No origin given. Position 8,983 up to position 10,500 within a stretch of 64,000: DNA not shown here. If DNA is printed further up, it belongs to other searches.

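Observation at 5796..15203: Tandem array of five membrane-anchored beta-propeller paralogues in two architectures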

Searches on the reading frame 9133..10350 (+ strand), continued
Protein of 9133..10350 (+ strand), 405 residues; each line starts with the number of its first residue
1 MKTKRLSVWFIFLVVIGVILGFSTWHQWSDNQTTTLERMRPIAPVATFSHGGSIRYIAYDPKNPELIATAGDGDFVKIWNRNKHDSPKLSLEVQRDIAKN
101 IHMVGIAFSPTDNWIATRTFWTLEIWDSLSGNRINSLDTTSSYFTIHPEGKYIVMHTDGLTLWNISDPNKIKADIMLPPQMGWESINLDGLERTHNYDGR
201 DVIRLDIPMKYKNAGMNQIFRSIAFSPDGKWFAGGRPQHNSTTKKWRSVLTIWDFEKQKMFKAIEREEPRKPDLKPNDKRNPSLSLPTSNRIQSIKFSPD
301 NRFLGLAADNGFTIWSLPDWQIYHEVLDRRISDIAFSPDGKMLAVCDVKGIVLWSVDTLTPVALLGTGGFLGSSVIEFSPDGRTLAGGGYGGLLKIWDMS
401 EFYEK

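Call 43: find_homologous_proteins(query=window:9133-10347:+, max_evalue=1e-10)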
Query window:9133-10347:+ (405 aa): 3391 proteins with E <= 1e-10 among 8000 candidates; the best 120 are listed.
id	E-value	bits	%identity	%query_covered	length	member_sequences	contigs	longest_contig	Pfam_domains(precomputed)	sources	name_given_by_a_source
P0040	1.0e-280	948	100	100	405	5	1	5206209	PF25168.2,PF25174.2,PF24814.2,PF24105.2,PF23381.2,PF21029.4,PF25173.2,PF12894.14,PF25175.2,PF24817.2,PF07676.19,PF23409.2,PF24807.2,PF25460.2,PF00400.39,PF23414.2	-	-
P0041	4.7e-252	854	90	100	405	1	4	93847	PF25168.2,PF25174.2,PF24814.2,PF23381.2,PF21029.4,PF25173.2,PF12894.14,PF25175.2,PF24817.2,PF07676.19,PF24780.2,PF23409.2,PF24807.2,PF25460.2,PF00400.39,PF23414.2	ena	-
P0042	5.5e-220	748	80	98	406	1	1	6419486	PF25168.2,PF23775.2,PF25174.2,PF24814.2,PF24105.2,PF23381.2,PF21029.4,PF25173.2,PF12894.14,PF25175.2,PF24817.2,PF24796.2,PF24780.2,PF23409.2,PF25172.2,PF24807.2,PF25047.1,PF00400.39,PF23414.2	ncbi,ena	-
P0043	1.5e-200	684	79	90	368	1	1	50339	PF25168.2,PF25174.2,PF24814.2,PF24105.2,PF23381.2,PF21029.4,PF25173.2,PF12894.14,PF25175.2,PF24817.2,PF24796.2,PF24780.2,PF23409.2,PF25172.2,PF24807.2,PF25047.1,PF00400.39,PF23414.2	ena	-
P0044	1.8e-182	625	66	99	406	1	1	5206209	PF25168.2,PF23775.2,PF25174.2,PF24814.2,PF24105.2,PF23381.2,PF25173.2,PF12894.14,PF25175.2,PF24817.2,PF24796.2,PF23409.2,PF25172.2,PF08662.18,PF24807.2,PF25047.1,PF25460.2,PF00400.39,PF23414.2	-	-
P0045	2.5e-169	582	62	100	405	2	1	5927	PF25168.2,PF25174.2,PF24814.2,PF23381.2,PF25173.2,PF25175.2,PF24817.2,PF23409.2,PF24807.2,PF25047.1,PF00400.39,PF23414.2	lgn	-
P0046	4.7e-166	571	60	100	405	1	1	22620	PF25168.2,PF25174.2,PF24814.2,PF24105.2,PF23381.2,PF21029.4,PF25173.2,PF12894.14,PF25175.2,PF24817.2,PF24780.2,PF23409.2,PF25172.2,PF24782.3,PF24807.2,PF25047.1,PF00400.39,PF23414.2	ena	-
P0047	1.4e-165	569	63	98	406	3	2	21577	PF25174.2,PF24814.2,PF23381.2,PF25173.2,PF12894.14,PF25175.2,PF24817.2,PF24780.2,PF23409.2,PF24807.2,PF00400.39,PF23414.2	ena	-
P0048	3.6e-164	565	62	100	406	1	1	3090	PF25168.2,PF23775.2,PF25174.2,PF24814.2,PF23381.2,PF21029.4,PF25173.2,PF25175.2,PF24817.2,PF25172.2,PF24807.2,PF25047.1,PF00400.39,PF23414.2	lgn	-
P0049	3.7e-155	535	59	100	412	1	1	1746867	PF25168.2,PF25174.2,PF24814.2,PF23381.2,PF25173.2,PF25171.2,PF12894.14,PF25175.2,PF24817.2,PF24796.2,PF23409.2,PF25172.2,PF08662.18,PF24807.2,PF25047.1,PF00400.39,PF23414.2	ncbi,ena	-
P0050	6.8e-153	527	57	100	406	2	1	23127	PF25168.2,PF25174.2,PF25172.2,PF24814.2,PF23381.2,PF25173.2,PF24807.2,PF25175.2,PF24817.2,PF00400.39,PF23414.2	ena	-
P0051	3.7e-152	525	58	99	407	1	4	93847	PF25168.2,PF23775.2,PF25174.2,PF24814.2,PF24805.2,PF23381.2,PF25173.2,PF12894.14,PF25175.2,PF24817.2,PF24796.2,PF23409.2,PF25172.2,PF24807.2,PF25047.1,PF00400.39,PF23414.2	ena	-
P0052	6.1e-151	521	58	97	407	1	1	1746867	PF25168.2,PF25174.2,PF24814.2,PF23381.2,PF25173.2,PF12894.14,PF25175.2,PF24817.2,PF23409.2,PF24807.2,PF25460.2,PF00400.39,PF23414.2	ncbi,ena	-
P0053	6.5e-151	521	58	100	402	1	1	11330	PF25174.2,PF24814.2,PF24105.2,PF23381.2,PF25173.2,PF25175.2,PF24817.2,PF24796.2,PF23409.2,PF08662.18,PF24807.2,PF25460.2,PF00400.39,PF23414.2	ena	-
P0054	7.1e-148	511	56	100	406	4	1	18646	PF25168.2,PF25174.2,PF24814.2,PF23381.2,PF08662.18,PF25173.2,PF24807.2,PF25175.2,PF24817.2,PF00400.39,PF23414.2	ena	-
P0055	4.1e-147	508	56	99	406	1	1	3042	PF25174.2,PF24814.2,PF23381.2,PF25173.2,PF24807.2,PF25175.2,PF24817.2,PF00400.39,PF23414.2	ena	-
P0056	2.4e-140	486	53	100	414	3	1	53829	PF25174.2,PF24814.2,PF25048.2,PF23381.2,PF25173.2,PF12894.14,PF25175.2,PF24817.2,PF25391.2,PF24807.2,PF00400.39,PF23414.2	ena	-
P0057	4.8e-140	485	54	100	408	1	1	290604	PF25174.2,PF24814.2,PF23381.2,PF25173.2,PF12894.14,PF25175.2,PF24817.2,PF24796.2,PF23409.2,PF24807.2,PF25047.1,PF00400.39,PF23414.2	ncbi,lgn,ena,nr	ncbi:MAG: hypothetical protein OXM61_08370 [Candidatus Poribacteria bacterium]|nr:hypothetical prote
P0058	6.4e-140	485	53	99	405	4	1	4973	PF25174.2,PF24814.2,PF23381.2,PF25173.2,PF12894.14,PF25175.2,PF24817.2,PF24796.2,PF23409.2,PF24807.2,PF25047.1,PF00400.39,PF23414.2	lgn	-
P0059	3.1e-138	479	53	100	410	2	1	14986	PF25168.2,PF25174.2,PF24814.2,PF23381.2,PF25173.2,PF12894.14,PF25175.2,PF24817.2,PF24796.2,PF24782.3,PF24807.2,PF00400.39,PF23414.2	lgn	-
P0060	9.6e-137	474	54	99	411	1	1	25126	PF25174.2,PF24814.2,PF23381.2,PF25173.2,PF12894.14,PF25175.2,PF24817.2,PF23409.2,PF24807.2,PF25047.1,PF00400.39,PF23414.2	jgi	-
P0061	1.8e-134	467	54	98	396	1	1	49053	PF25174.2,PF24814.2,PF23381.2,PF25173.2,PF12894.14,PF25175.2,PF24817.2,PF24796.2,PF25172.2,PF24782.3,PF24807.2,PF25460.2,PF00400.39,PF23414.2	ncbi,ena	-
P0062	7.3e-131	455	51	100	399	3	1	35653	PF23775.2,PF25174.2,PF24814.2,PF24105.2,PF23381.2,PF21029.4,PF25173.2,PF12894.14,PF25175.2,PF24817.2,PF24796.2,PF24780.2,PF25172.2,PF24807.2,PF25047.1,PF25460.2,PF00400.39,PF23414.2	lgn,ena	-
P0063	1.4e-130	454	51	100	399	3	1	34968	PF25174.2,PF24814.2,PF24105.2,PF23381.2,PF21029.4,PF25173.2,PF12894.14,PF25175.2,PF24817.2,PF24796.2,PF24780.2,PF25172.2,PF24807.2,PF25047.1,PF25460.2,PF00400.39,PF23414.2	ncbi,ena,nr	ncbi:MAG: hypothetical protein OXI43_13290 [Candidatus Poribacteria bacterium]|nr:hypothetical prote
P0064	3.8e-129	449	50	100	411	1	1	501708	PF25168.2,PF25174.2,PF24814.2,PF24105.2,PF23381.2,PF25173.2,PF25175.2,PF24817.2,PF24780.2,PF23409.2,PF24782.3,PF24807.2,PF25047.1,PF00400.39,PF23414.2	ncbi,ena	-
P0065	1.9e-124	434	53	90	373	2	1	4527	PF25168.2,PF24105.2,PF25048.2,PF23342.2,PF23760.2,PF24817.2,PF25460.2,PF00400.39,PF23414.2,PF23775.2,PF25174.2,PF24814.2,PF23381.2,PF25173.2,PF25171.2,PF12894.14,PF25175.2,PF24796.2,PF07676.19,PF23409.2,PF25172.2,PF25391.2,PF08662.18,PF24807.2,PF25047.1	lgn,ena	-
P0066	1.1e-122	428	47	100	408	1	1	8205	PF25168.2,PF25174.2,PF24814.2,PF23381.2,PF25173.2,PF12894.14,PF25175.2,PF24817.2,PF24796.2,PF24780.2,PF23409.2,PF25172.2,PF24782.3,PF24807.2,PF25460.2,PF00400.39,PF23414.2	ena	-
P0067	8.1e-120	418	49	100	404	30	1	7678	PF25168.2,PF25174.2,PF24814.2,PF24105.2,PF23381.2,PF25173.2,PF23383.2,PF25171.2,PF12894.14,PF25175.2,PF24817.2,PF24796.2,PF24780.2,PF23409.2,PF25172.2,PF08662.18,PF24807.2,PF25047.1,PF26550.2,PF00400.39,PF23098.2,PF23414.2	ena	-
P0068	1.4e-117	411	48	99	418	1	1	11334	PF25174.2,PF24814.2,PF23381.2,PF25173.2,PF24807.2,PF25175.2,PF24817.2,PF00400.39,PF23414.2,PF23409.2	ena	-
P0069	7.3e-117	409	48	99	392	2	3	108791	PF25168.2,PF25174.2,PF24814.2,PF24105.2,PF23381.2,PF23342.2,PF25173.2,PF12894.14,PF25175.2,PF24817.2,PF24796.2,PF24780.2,PF23409.2,PF25172.2,PF24782.3,PF08662.18,PF24807.2,PF25047.1,PF25460.2,PF00400.39,PF23098.2,PF23414.2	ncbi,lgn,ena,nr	ncbi:MAG: hypothetical protein OXI67_10570 [Candidatus Poribacteria bacterium]|nr:hypothetical prote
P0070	1.5e-113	398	47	100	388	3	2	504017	PF23775.2,PF25174.2,PF24814.2,PF24105.2,PF23381.2,PF25173.2,PF12894.14,PF25175.2,PF24817.2,PF24796.2,PF24780.2,PF23409.2,PF25172.2,PF24807.2,PF25047.1,PF25460.2,PF00400.39,PF23414.2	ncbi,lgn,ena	-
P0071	1.7e-111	391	47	100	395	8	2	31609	PF23769.2,PF25174.2,PF24814.2,PF24105.2,PF23381.2,PF25173.2,PF25171.2,PF12894.14,PF25175.2,PF24817.2,PF24796.2,PF24780.2,PF23409.2,PF25172.2,PF25391.2,PF24807.2,PF25047.1,PF25460.2,PF00400.39,PF23098.2,PF23414.2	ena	-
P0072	6.2e-111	389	45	100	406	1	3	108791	PF25168.2,PF25174.2,PF24814.2,PF23381.2,PF21029.4,PF25173.2,PF25171.2,PF12894.14,PF25175.2,PF24817.2,PF24796.2,PF23409.2,PF23393.3,PF25172.2,PF24807.2,PF25047.1,PF25460.2,PF00400.39,PF23414.2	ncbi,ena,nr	ncbi:MAG: hypothetical protein OXI67_10585 [Candidatus Poribacteria bacterium]|nr:hypothetical prote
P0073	1.6e-108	381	46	100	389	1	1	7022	PF25168.2,PF23769.2,PF24105.2,PF24805.2,PF23342.2,PF24817.2,PF00400.39,PF23414.2,PF23775.2,PF25174.2,PF24814.2,PF23381.2,PF25173.2,PF25171.2,PF12894.14,PF25175.2,PF24796.2,PF24780.2,PF23409.2,PF25172.2,PF24782.3,PF24807.2,PF25047.1,PF23098.2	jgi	-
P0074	1.1e-107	378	45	100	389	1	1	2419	PF25168.2,PF25174.2,PF24814.2,PF24105.2,PF24805.2,PF23381.2,PF25173.2,PF12894.14,PF25175.2,PF24817.2,PF24796.2,PF24780.2,PF23409.2,PF25172.2,PF24807.2,PF25047.1,PF00400.39,PF23414.2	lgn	-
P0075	2.6e-107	377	46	95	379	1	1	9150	PF25168.2,PF23775.2,PF25174.2,PF24814.2,PF24105.2,PF23381.2,PF25173.2,PF23383.2,PF25171.2,PF12894.14,PF25175.2,PF24817.2,PF24796.2,PF23409.2,PF23393.3,PF25172.2,PF15492.13,PF08662.18,PF24807.2,PF25047.1,PF00400.39,PF23098.2,PF23414.2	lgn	-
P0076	3.5e-107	377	47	100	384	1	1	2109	PF25174.2,PF24814.2,PF23381.2,PF25173.2,PF25047.1,PF25175.2,PF24817.2,PF00400.39,PF23414.2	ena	-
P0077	6.0e-105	369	44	99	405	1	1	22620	PF25168.2,PF23769.2,PF23775.2,PF25174.2,PF24814.2,PF24105.2,PF23381.2,PF25173.2,PF12894.14,PF25175.2,PF24817.2,PF24796.2,PF23409.2,PF25172.2,PF24807.2,PF25047.1,PF00400.39,PF23414.2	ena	-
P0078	6.6e-94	333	40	100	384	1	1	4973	PF25168.2,PF23775.2,PF25174.2,PF24814.2,PF24105.2,PF23381.2,PF25173.2,PF12894.14,PF25175.2,PF24817.2,PF24780.2,PF23409.2,PF25172.2,PF24807.2,PF25047.1,PF00400.39,PF23414.2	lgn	-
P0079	1.9e-93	332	42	100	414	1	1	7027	PF25168.2,PF25174.2,PF24814.2,PF24105.2,PF23381.2,PF21029.4,PF23342.2,PF25173.2,PF25171.2,PF12894.14,PF25175.2,PF24817.2,PF24796.2,PF24780.2,PF23409.2,PF25172.2,PF08662.18,PF24807.2,PF25047.1,PF00400.39,PF23414.2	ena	-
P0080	4.3e-90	320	42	99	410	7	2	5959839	PF23769.2,PF24105.2,PF23342.2,PF24817.2,PF23393.3,PF23389.2,PF00400.39,PF23414.2,PF23410.5,PF23775.2,PF25174.2,PF24814.2,PF23381.2,PF25173.2,PF25171.2,PF12894.14,PF25175.2,PF24796.2,PF24780.2,PF23409.2,PF25172.2,PF08662.18,PF24807.2,PF25047.1,PF23756.2,PF23098.2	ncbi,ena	-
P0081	5.6e-88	314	40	99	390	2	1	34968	PF25168.2,PF23769.2,PF24105.2,PF24817.2,PF23389.2,PF23609.2,PF00400.39,PF04053.21,PF23414.2,PF23775.2,PF25174.2,PF24814.2,PF23381.2,PF25173.2,PF25171.2,PF12894.14,PF25175.2,PF24796.2,PF24780.2,PF23409.2,PF25172.2,PF24807.2,PF25047.1,PF26550.2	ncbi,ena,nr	ncbi:MAG: hypothetical protein OXI43_13275 [Candidatus Poribacteria bacterium]|nr:hypothetical prote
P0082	1.1e-86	309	40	100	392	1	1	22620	PF25168.2,PF23769.2,PF23775.2,PF25174.2,PF24814.2,PF25048.2,PF23381.2,PF25173.2,PF12894.14,PF25175.2,PF24817.2,PF24796.2,PF24780.2,PF23409.2,PF23389.2,PF25172.2,PF24807.2,PF25047.1,PF00400.39,PF23414.2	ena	-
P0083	2.7e-83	298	40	99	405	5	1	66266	PF25168.2,PF25174.2,PF24814.2,PF24105.2,PF23381.2,PF21029.4,PF25173.2,PF12894.14,PF25175.2,PF24817.2,PF24796.2,PF24780.2,PF23409.2,PF25172.2,PF24782.3,PF08662.18,PF24807.2,PF25047.1,PF00400.39,PF23414.2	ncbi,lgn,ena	-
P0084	1.3e-82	296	40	100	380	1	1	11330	PF25168.2,PF25174.2,PF24814.2,PF24105.2,PF23381.2,PF25173.2,PF25175.2,PF24817.2,PF24780.2,PF23409.2,PF24807.2,PF25047.1,PF00400.39,PF23414.2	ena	-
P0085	2.3e-78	282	43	80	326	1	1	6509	PF25174.2,PF24814.2,PF23381.2,PF24807.2,PF25175.2,PF24817.2,PF00400.39,PF23414.2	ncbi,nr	ncbi:MAG: hypothetical protein OXU23_10925, partial [Candidatus Poribacteria bacterium]|nr:hypotheti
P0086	1.0e-77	280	40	90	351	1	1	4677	PF25168.2,PF23769.2,PF25174.2,PF24814.2,PF24105.2,PF25048.2,PF23381.2,PF25173.2,PF12894.14,PF25175.2,PF24817.2,PF24796.2,PF24780.2,PF23409.2,PF25172.2,PF24807.2,PF25047.1,PF00400.39,PF23414.2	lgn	-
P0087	1.3e-75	273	36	100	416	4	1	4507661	PF23769.2,PF23775.2,PF25174.2,PF24814.2,PF24105.2,PF23381.2,PF21029.4,PF25173.2,PF25175.2,PF24817.2,PF24796.2,PF23409.2,PF25172.2,PF08662.18,PF24807.2,PF25047.1,PF25460.2,PF00400.39,PF23414.2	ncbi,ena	-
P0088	1.1e-73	266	36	100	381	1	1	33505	PF25168.2,PF23775.2,PF25174.2,PF24814.2,PF24105.2,PF23381.2,PF25173.2,PF12894.14,PF25175.2,PF24817.2,PF24796.2,PF24780.2,PF23409.2,PF24807.2,PF25047.1,PF26550.2,PF25460.2,PF00400.39,PF23414.2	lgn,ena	-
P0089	9.8e-72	260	36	100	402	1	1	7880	PF25168.2,PF25174.2,PF24814.2,PF24105.2,PF23381.2,PF25173.2,PF25175.2,PF24817.2,PF24796.2,PF24780.2,PF23409.2,PF25172.2,PF24807.2,PF25047.1,PF00400.39,PF23414.2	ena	-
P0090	7.3e-69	251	51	55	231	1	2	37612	PF25168.2,PF25174.2,PF24814.2,PF23381.2,PF25173.2,PF12894.14,PF25175.2,PF24817.2,PF07676.19,PF24807.2,PF00400.39,PF23414.2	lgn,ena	-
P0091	2.8e-67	245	35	99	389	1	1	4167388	PF25168.2,PF24105.2,PF24805.2,PF24817.2,PF23609.2,PF25460.2,PF00400.39,PF23414.2,PF23410.5,PF23775.2,PF25174.2,PF24814.2,PF23381.2,PF21029.4,PF25173.2,PF23383.2,PF25171.2,PF12894.14,PF25175.2,PF24796.2,PF07676.19,PF24780.2,PF23409.2,PF25172.2,PF24782.3,PF25391.2,PF08662.18,PF23869.2,PF24807.2,PF2504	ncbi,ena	-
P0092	2.6e-66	242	37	100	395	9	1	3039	PF25168.2,PF23586.3,PF24105.2,PF24805.2,PF24817.2,PF23393.3,PF23389.2,PF25460.2,PF00400.39,PF23414.2,PF23410.5,PF23775.2,PF25174.2,PF24814.2,PF23381.2,PF21029.4,PF25173.2,PF23383.2,PF25171.2,PF12894.14,PF25175.2,PF24796.2,PF07676.19,PF24780.2,PF23409.2,PF25172.2,PF24782.3,PF25391.2,PF23869.2,PF24807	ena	-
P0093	3.1e-66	242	36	100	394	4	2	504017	PF25168.2,PF25174.2,PF24814.2,PF24105.2,PF23381.2,PF21029.4,PF25173.2,PF12894.14,PF25175.2,PF24817.2,PF24796.2,PF24780.2,PF23409.2,PF24807.2,PF25047.1,PF26550.2,PF25460.2,PF00400.39,PF23414.2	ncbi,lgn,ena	-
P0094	9.5e-65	237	33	100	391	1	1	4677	PF25168.2,PF23586.3,PF24105.2,PF24805.2,PF23342.2,PF24817.2,PF23393.3,PF23389.2,PF23609.2,PF25460.2,PF00400.39,PF23414.2,PF23410.5,PF23775.2,PF25174.2,PF24814.2,PF23381.2,PF21029.4,PF25173.2,PF23383.2,PF25171.2,PF12894.14,PF25175.2,PF24796.2,PF07676.19,PF24780.2,PF23409.2,PF25172.2,PF24782.3,PF25391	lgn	-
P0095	9.1e-64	234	35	97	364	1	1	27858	PF25168.2,PF24105.2,PF24805.2,PF23342.2,PF24817.2,PF00400.39,PF23414.2,PF23775.2,PF25174.2,PF24814.2,PF23381.2,PF25173.2,PF25171.2,PF12894.14,PF25175.2,PF24796.2,PF24780.2,PF23409.2,PF25172.2,PF25391.2,PF24807.2,PF25047.1,PF26550.2,PF23098.2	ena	-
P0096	1.9e-63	233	35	94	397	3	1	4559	PF25168.2,PF25174.2,PF24814.2,PF24105.2,PF23381.2,PF25173.2,PF12894.14,PF25175.2,PF24817.2,PF24780.2,PF24807.2,PF25047.1,PF00400.39,PF23414.2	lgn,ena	-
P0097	2.2e-62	229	35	97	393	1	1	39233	PF25168.2,PF23410.5,PF25174.2,PF24814.2,PF24105.2,PF24805.2,PF23381.2,PF25173.2,PF25171.2,PF12894.14,PF25175.2,PF24817.2,PF24796.2,PF24780.2,PF23409.2,PF23393.3,PF25172.2,PF24807.2,PF25047.1,PF00400.39,PF23414.2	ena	-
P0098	3.3e-62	229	33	99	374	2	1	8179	PF25168.2,PF23775.2,PF25174.2,PF24814.2,PF24105.2,PF23381.2,PF25173.2,PF12894.14,PF25175.2,PF24817.2,PF24796.2,PF07676.19,PF24780.2,PF23409.2,PF25391.2,PF24807.2,PF25047.1,PF00400.39,PF23414.2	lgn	-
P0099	3.9e-61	225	35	100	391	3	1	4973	PF25168.2,PF25174.2,PF24814.2,PF24105.2,PF23381.2,PF25173.2,PF12894.14,PF25175.2,PF24817.2,PF24796.2,PF07676.19,PF24780.2,PF23409.2,PF25172.2,PF08662.18,PF24807.2,PF25047.1,PF26550.2,PF25460.2,PF00400.39,PF23414.2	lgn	-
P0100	1.6e-60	223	33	100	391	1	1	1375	PF25168.2,PF24105.2,PF24805.2,PF24817.2,PF23393.3,PF23389.2,PF23609.2,PF25460.2,PF00400.39,PF23414.2,PF23410.5,PF23775.2,PF25174.2,PF24814.2,PF23381.2,PF21029.4,PF25173.2,PF23383.2,PF25171.2,PF12894.14,PF25175.2,PF24796.2,PF07676.19,PF24780.2,PF23409.2,PF25172.2,PF24782.3,PF25391.2,PF23869.2,PF24807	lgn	-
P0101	2.1e-60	223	33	100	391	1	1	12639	PF25168.2,PF25174.2,PF24814.2,PF24105.2,PF23381.2,PF25173.2,PF25175.2,PF24817.2,PF24780.2,PF23409.2,PF24807.2,PF00400.39,PF23414.2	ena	-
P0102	2.2e-59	219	32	100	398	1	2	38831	PF25168.2,PF24105.2,PF24805.2,PF24817.2,PF23393.3,PF23389.2,PF23609.2,PF25460.2,PF00400.39,PF23414.2,PF23410.5,PF23775.2,PF25174.2,PF24814.2,PF03478.25,PF23381.2,PF21029.4,PF25173.2,PF23383.2,PF25171.2,PF12894.14,PF25175.2,PF24796.2,PF07676.19,PF24780.2,PF23409.2,PF25172.2,PF24782.3,PF23869.2,PF2480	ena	-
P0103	2.9e-59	219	32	96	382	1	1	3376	PF25168.2,PF23769.2,PF25174.2,PF24814.2,PF23381.2,PF25173.2,PF12894.14,PF25175.2,PF24817.2,PF24796.2,PF23409.2,PF25172.2,PF24807.2,PF26550.2,PF25460.2,PF00400.39,PF23414.2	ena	-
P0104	7.4e-59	218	32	100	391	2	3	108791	PF25168.2,PF24105.2,PF24805.2,PF24817.2,PF23393.3,PF23389.2,PF23609.2,PF25460.2,PF00400.39,PF23414.2,PF23410.5,PF23775.2,PF25174.2,PF24814.2,PF23381.2,PF21029.4,PF25173.2,PF23383.2,PF25171.2,PF12894.14,PF25175.2,PF24796.2,PF07676.19,PF24780.2,PF23409.2,PF25172.2,PF24782.3,PF25391.2,PF08662.18,PF2386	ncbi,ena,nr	ncbi:MAG: WD40 repeat domain-containing protein [Candidatus Poribacteria bacterium]|nr:WD40 repeat d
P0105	1.4e-58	217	32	100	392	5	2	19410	PF25168.2,PF24105.2,PF24805.2,PF24817.2,PF23389.2,PF25460.2,PF00400.39,PF23414.2,PF23410.5,PF23775.2,PF25174.2,PF24814.2,PF23381.2,PF21029.4,PF25173.2,PF25171.2,PF12894.14,PF25175.2,PF24796.2,PF07676.19,PF24780.2,PF23409.2,PF25172.2,PF24782.3,PF08662.18,PF23869.2,PF24807.2,PF25047.1,PF26550.2,PF2309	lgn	-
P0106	2.4e-58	216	32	99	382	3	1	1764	PF25168.2,PF23769.2,PF25174.2,PF24814.2,PF23381.2,PF25173.2,PF12894.14,PF25175.2,PF24817.2,PF24796.2,PF23409.2,PF25172.2,PF24807.2,PF25460.2,PF00400.39,PF23414.2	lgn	-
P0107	1.0e-56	211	31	99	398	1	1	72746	PF25168.2,PF23769.2,PF23586.3,PF24105.2,PF24805.2,PF23342.2,PF24817.2,PF23393.3,PF23389.2,PF08553.17,PF25460.2,PF00400.39,PF23414.2,PF23410.5,PF23775.2,PF25174.2,PF24814.2,PF23381.2,PF21029.4,PF25173.2,PF23383.2,PF25171.2,PF12894.14,PF25175.2,PF24796.2,PF07676.19,PF24780.2,PF23409.2,PF25172.2,PF2478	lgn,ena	-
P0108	4.0e-56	209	33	100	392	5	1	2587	PF25168.2,PF23586.3,PF24105.2,PF24805.2,PF24817.2,PF23389.2,PF23609.2,PF25460.2,PF00400.39,PF23414.2,PF23410.5,PF23775.2,PF25174.2,PF24814.2,PF23381.2,PF21029.4,PF25173.2,PF23383.2,PF25171.2,PF12894.14,PF25175.2,PF24796.2,PF07676.19,PF24780.2,PF23409.2,PF25172.2,PF24782.3,PF23869.2,PF24807.2,PF25047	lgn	-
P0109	2.1e-55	206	32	99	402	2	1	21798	PF25168.2,PF25174.2,PF24814.2,PF24105.2,PF24805.2,PF23381.2,PF25173.2,PF12894.14,PF25175.2,PF24817.2,PF24796.2,PF23409.2,PF25391.2,PF24807.2,PF25047.1,PF00400.39,PF23414.2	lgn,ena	-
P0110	9.6e-54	201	31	99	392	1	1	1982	PF25168.2,PF24105.2,PF24805.2,PF24817.2,PF23393.3,PF23389.2,PF25460.2,PF00400.39,PF23749.2,PF23414.2,PF23410.5,PF23775.2,PF25174.2,PF24814.2,PF23381.2,PF21029.4,PF25173.2,PF23383.2,PF25171.2,PF12894.14,PF25175.2,PF24796.2,PF07676.19,PF24780.2,PF23409.2,PF25172.2,PF24782.3,PF08662.18,PF23869.2,PF2480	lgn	-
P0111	1.2e-52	197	31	99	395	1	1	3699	PF25168.2,PF23586.3,PF24105.2,PF24805.2,PF24817.2,PF23393.3,PF23389.2,PF23609.2,PF25460.2,PF00400.39,PF23414.2,PF23410.5,PF23775.2,PF25174.2,PF24814.2,PF23381.2,PF21029.4,PF25173.2,PF23383.2,PF25171.2,PF12894.14,PF25175.2,PF24796.2,PF07676.19,PF24780.2,PF23409.2,PF25172.2,PF24782.3,PF25391.2,PF23869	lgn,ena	-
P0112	2.6e-46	176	29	99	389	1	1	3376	PF25174.2,PF24814.2,PF23381.2,PF25173.2,PF12894.14,PF25175.2,PF24817.2,PF24796.2,PF25172.2,PF24807.2,PF26550.2,PF00400.39,PF23414.2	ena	-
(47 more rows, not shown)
